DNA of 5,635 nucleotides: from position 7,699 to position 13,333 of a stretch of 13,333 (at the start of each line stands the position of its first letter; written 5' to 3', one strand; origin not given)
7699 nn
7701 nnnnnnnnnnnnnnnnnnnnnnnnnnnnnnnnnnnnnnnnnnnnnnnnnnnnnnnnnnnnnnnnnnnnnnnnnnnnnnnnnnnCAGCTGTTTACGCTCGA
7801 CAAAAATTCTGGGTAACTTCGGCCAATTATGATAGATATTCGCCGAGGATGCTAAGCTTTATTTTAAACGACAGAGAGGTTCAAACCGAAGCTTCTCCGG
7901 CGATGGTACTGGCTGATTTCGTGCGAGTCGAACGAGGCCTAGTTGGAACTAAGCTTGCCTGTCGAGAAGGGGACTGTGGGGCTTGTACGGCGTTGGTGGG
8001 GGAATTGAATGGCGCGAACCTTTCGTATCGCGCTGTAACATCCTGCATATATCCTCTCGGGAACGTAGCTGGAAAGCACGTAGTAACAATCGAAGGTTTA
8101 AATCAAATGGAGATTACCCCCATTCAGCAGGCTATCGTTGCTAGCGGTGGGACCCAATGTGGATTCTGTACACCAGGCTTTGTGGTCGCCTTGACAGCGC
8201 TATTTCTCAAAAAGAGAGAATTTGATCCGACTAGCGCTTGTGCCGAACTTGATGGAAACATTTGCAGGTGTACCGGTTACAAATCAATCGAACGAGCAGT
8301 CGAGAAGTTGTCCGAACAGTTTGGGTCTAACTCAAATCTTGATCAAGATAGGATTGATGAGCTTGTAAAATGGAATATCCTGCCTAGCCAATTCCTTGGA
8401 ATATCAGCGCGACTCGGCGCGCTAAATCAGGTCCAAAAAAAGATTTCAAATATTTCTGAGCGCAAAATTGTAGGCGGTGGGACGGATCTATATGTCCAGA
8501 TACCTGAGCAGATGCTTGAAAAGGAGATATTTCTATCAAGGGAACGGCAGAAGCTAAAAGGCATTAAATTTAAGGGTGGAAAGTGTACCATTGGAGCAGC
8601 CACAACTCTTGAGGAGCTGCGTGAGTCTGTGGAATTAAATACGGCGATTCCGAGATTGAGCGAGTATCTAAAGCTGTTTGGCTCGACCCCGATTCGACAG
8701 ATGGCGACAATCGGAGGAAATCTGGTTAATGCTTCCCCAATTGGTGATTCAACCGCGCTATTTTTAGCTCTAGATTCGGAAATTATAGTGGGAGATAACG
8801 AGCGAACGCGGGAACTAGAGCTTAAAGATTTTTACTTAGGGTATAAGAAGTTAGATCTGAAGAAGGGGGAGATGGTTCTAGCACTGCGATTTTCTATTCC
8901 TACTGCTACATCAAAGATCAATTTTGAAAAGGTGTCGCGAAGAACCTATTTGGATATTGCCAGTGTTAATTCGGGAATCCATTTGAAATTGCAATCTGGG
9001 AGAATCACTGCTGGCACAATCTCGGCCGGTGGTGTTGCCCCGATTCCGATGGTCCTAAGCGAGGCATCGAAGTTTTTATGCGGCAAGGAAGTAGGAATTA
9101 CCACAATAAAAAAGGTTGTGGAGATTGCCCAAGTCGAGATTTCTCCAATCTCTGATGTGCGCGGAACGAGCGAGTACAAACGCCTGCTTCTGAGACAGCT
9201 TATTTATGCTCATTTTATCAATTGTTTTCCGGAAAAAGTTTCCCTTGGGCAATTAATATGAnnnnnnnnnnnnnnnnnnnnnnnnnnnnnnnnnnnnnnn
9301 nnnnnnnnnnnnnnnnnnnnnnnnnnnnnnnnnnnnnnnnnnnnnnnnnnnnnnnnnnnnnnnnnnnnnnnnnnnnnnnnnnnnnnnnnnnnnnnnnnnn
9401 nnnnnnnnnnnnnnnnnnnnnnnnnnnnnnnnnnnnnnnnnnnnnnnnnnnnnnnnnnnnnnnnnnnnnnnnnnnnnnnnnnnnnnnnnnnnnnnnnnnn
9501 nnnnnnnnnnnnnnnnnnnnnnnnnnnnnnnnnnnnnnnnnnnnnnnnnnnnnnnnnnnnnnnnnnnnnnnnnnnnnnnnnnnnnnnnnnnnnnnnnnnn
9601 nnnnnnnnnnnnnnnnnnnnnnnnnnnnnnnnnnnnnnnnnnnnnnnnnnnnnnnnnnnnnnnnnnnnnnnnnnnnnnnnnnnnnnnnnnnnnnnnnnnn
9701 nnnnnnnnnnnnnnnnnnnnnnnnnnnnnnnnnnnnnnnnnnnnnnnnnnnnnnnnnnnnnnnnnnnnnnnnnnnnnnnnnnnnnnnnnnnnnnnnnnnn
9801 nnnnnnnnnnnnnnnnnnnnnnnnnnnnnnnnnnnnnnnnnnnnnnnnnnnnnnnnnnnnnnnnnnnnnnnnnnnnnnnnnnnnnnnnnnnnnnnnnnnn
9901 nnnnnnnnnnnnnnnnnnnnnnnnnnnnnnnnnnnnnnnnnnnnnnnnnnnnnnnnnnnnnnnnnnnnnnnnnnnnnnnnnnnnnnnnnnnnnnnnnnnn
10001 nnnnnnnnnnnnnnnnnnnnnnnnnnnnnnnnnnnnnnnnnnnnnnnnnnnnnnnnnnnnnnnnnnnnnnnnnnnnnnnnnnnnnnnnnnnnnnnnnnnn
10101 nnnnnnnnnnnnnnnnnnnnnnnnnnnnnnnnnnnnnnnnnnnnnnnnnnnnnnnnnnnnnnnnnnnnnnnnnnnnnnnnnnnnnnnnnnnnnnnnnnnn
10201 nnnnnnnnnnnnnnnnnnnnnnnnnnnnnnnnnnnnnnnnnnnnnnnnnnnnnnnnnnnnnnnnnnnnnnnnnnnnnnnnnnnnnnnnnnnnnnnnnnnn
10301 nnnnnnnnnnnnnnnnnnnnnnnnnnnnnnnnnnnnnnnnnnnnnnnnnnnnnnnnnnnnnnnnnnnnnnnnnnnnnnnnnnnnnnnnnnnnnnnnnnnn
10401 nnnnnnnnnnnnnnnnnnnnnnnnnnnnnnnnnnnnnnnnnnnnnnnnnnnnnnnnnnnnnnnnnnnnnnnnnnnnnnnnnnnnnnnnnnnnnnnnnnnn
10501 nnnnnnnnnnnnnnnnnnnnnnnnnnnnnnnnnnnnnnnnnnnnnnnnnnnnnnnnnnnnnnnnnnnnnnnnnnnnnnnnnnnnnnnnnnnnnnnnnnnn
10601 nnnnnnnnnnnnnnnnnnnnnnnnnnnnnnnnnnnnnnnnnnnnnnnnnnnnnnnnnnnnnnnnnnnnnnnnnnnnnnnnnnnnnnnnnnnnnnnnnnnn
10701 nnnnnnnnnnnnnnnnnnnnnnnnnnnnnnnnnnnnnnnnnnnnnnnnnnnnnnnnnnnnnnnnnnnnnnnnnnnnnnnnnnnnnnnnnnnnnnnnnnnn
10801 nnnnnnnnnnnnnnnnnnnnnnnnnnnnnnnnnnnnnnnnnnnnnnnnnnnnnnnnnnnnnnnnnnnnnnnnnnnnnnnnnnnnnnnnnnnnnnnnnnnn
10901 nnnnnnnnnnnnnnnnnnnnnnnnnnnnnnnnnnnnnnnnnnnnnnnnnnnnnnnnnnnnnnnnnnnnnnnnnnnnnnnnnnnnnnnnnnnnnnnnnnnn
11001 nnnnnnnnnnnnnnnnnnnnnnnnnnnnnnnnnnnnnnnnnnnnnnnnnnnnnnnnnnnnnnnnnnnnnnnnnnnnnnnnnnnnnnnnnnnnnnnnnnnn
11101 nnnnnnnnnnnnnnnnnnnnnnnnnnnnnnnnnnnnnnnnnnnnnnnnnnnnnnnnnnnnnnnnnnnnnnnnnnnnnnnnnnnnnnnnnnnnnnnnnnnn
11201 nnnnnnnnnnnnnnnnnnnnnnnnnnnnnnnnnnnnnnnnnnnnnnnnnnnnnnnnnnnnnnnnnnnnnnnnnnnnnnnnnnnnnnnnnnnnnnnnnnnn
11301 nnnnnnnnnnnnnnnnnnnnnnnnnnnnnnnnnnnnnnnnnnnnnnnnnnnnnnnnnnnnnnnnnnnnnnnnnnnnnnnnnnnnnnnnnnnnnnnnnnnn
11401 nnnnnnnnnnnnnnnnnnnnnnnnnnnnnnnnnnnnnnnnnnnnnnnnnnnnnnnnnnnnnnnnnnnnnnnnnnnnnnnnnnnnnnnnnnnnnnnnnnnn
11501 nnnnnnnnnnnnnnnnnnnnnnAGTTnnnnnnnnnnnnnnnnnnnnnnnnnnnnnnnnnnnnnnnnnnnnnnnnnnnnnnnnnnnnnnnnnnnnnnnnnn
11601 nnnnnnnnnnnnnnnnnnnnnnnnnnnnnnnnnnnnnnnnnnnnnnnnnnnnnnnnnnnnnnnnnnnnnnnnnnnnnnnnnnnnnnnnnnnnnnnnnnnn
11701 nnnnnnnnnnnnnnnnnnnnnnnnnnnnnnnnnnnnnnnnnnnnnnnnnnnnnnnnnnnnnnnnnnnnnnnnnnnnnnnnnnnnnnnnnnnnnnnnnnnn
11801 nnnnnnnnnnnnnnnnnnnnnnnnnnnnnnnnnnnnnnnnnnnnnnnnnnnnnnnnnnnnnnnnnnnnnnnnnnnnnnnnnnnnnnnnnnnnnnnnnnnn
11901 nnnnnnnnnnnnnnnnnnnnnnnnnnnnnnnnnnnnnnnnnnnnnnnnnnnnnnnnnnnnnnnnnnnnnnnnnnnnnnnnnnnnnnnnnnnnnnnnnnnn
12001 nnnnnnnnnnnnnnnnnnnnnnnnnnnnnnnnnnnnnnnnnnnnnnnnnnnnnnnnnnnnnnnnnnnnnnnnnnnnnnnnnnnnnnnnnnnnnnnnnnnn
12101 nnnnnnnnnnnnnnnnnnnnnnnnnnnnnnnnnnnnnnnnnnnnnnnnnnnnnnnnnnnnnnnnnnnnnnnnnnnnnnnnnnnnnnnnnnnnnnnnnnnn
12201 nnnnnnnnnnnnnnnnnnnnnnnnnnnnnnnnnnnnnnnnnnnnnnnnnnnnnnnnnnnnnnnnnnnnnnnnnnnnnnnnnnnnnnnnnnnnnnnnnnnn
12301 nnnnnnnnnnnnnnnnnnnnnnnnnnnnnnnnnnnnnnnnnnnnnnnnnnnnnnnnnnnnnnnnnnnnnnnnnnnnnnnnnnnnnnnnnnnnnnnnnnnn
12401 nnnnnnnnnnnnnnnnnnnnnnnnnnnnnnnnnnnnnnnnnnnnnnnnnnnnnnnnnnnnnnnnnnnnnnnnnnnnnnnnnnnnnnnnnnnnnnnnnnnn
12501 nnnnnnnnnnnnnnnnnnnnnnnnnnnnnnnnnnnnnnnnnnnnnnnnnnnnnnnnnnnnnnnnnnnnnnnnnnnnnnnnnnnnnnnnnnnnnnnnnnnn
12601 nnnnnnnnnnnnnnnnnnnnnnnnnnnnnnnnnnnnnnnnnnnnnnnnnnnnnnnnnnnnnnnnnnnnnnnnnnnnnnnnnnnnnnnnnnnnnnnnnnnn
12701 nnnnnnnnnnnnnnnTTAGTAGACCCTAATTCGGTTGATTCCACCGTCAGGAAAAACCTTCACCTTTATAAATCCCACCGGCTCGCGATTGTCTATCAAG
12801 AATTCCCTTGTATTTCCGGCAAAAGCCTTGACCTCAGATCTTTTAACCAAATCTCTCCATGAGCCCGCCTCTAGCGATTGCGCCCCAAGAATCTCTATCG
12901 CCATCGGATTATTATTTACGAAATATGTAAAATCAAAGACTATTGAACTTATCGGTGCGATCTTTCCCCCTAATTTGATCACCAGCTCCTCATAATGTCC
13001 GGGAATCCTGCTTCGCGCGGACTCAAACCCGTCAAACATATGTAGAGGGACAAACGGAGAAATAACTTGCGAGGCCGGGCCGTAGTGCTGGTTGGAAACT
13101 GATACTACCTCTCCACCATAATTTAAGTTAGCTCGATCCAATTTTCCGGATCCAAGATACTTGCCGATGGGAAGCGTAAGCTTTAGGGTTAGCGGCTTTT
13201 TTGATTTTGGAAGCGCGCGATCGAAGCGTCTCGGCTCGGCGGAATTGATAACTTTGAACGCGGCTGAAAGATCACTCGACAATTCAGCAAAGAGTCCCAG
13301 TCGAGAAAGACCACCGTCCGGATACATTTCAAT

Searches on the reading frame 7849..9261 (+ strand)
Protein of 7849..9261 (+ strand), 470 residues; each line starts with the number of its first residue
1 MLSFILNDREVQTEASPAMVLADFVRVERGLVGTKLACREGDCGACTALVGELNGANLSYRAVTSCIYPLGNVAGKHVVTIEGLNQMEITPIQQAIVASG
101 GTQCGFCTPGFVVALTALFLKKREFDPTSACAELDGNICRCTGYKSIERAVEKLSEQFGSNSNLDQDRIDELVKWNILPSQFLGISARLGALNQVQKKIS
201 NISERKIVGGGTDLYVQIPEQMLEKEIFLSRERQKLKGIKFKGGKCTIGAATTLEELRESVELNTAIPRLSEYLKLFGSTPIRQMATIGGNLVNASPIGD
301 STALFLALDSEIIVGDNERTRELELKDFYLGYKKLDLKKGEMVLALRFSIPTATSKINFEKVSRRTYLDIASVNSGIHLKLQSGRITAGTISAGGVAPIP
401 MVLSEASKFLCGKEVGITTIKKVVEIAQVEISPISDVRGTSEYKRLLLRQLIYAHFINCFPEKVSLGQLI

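Call 5: search_protein_families(library=pfam, proteins=[window:7849-9261:+], max_evalue=0.1)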
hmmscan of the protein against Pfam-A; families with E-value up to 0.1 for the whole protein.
window:7849-9261:+ (470 aa): 5 families
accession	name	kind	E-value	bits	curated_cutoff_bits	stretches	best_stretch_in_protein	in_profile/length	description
PF00941.27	FAD_binding_5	-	3e-33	115.5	27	1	192-347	11-166/170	FAD binding domain in molybdopterin dehydrogenase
PF01799.25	Fer2_2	-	3.2e-23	82.1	30.3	1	80-152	1-75/75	[2Fe-2S] binding domain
PF03450.22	CO_deh_flav_C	-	4.8e-19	68.8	25.5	1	361-454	4-97/102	CO dehydrogenase flavoprotein C-terminal domain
PF00111.32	Fer2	-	2.6e-05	24.5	21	1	6-58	3-64/77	2Fe-2S iron-sulfur cluster binding domain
PF13085.11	Fer2_3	-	0.017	15.6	27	1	35-89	49-94/107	2Fe-2S iron-sulfur cluster binding domain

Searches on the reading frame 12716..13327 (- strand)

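Call 14: search_protein_families(library=ncbifam, proteins=[window:12716-13327:-], max_evalue=0.01)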
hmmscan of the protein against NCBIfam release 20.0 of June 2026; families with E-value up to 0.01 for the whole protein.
window:12716-13327:- (203 aa): 2 families
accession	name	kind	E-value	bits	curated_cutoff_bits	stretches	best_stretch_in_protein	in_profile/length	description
TIGR02961.1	allantoicase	equivalog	6.9e-26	90.8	277.9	1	62-203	174-322/324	allantoicase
NF010371.0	PRK13797.1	equivalog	3.1e-14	52.5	814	1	53-202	180-334/521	allantoicase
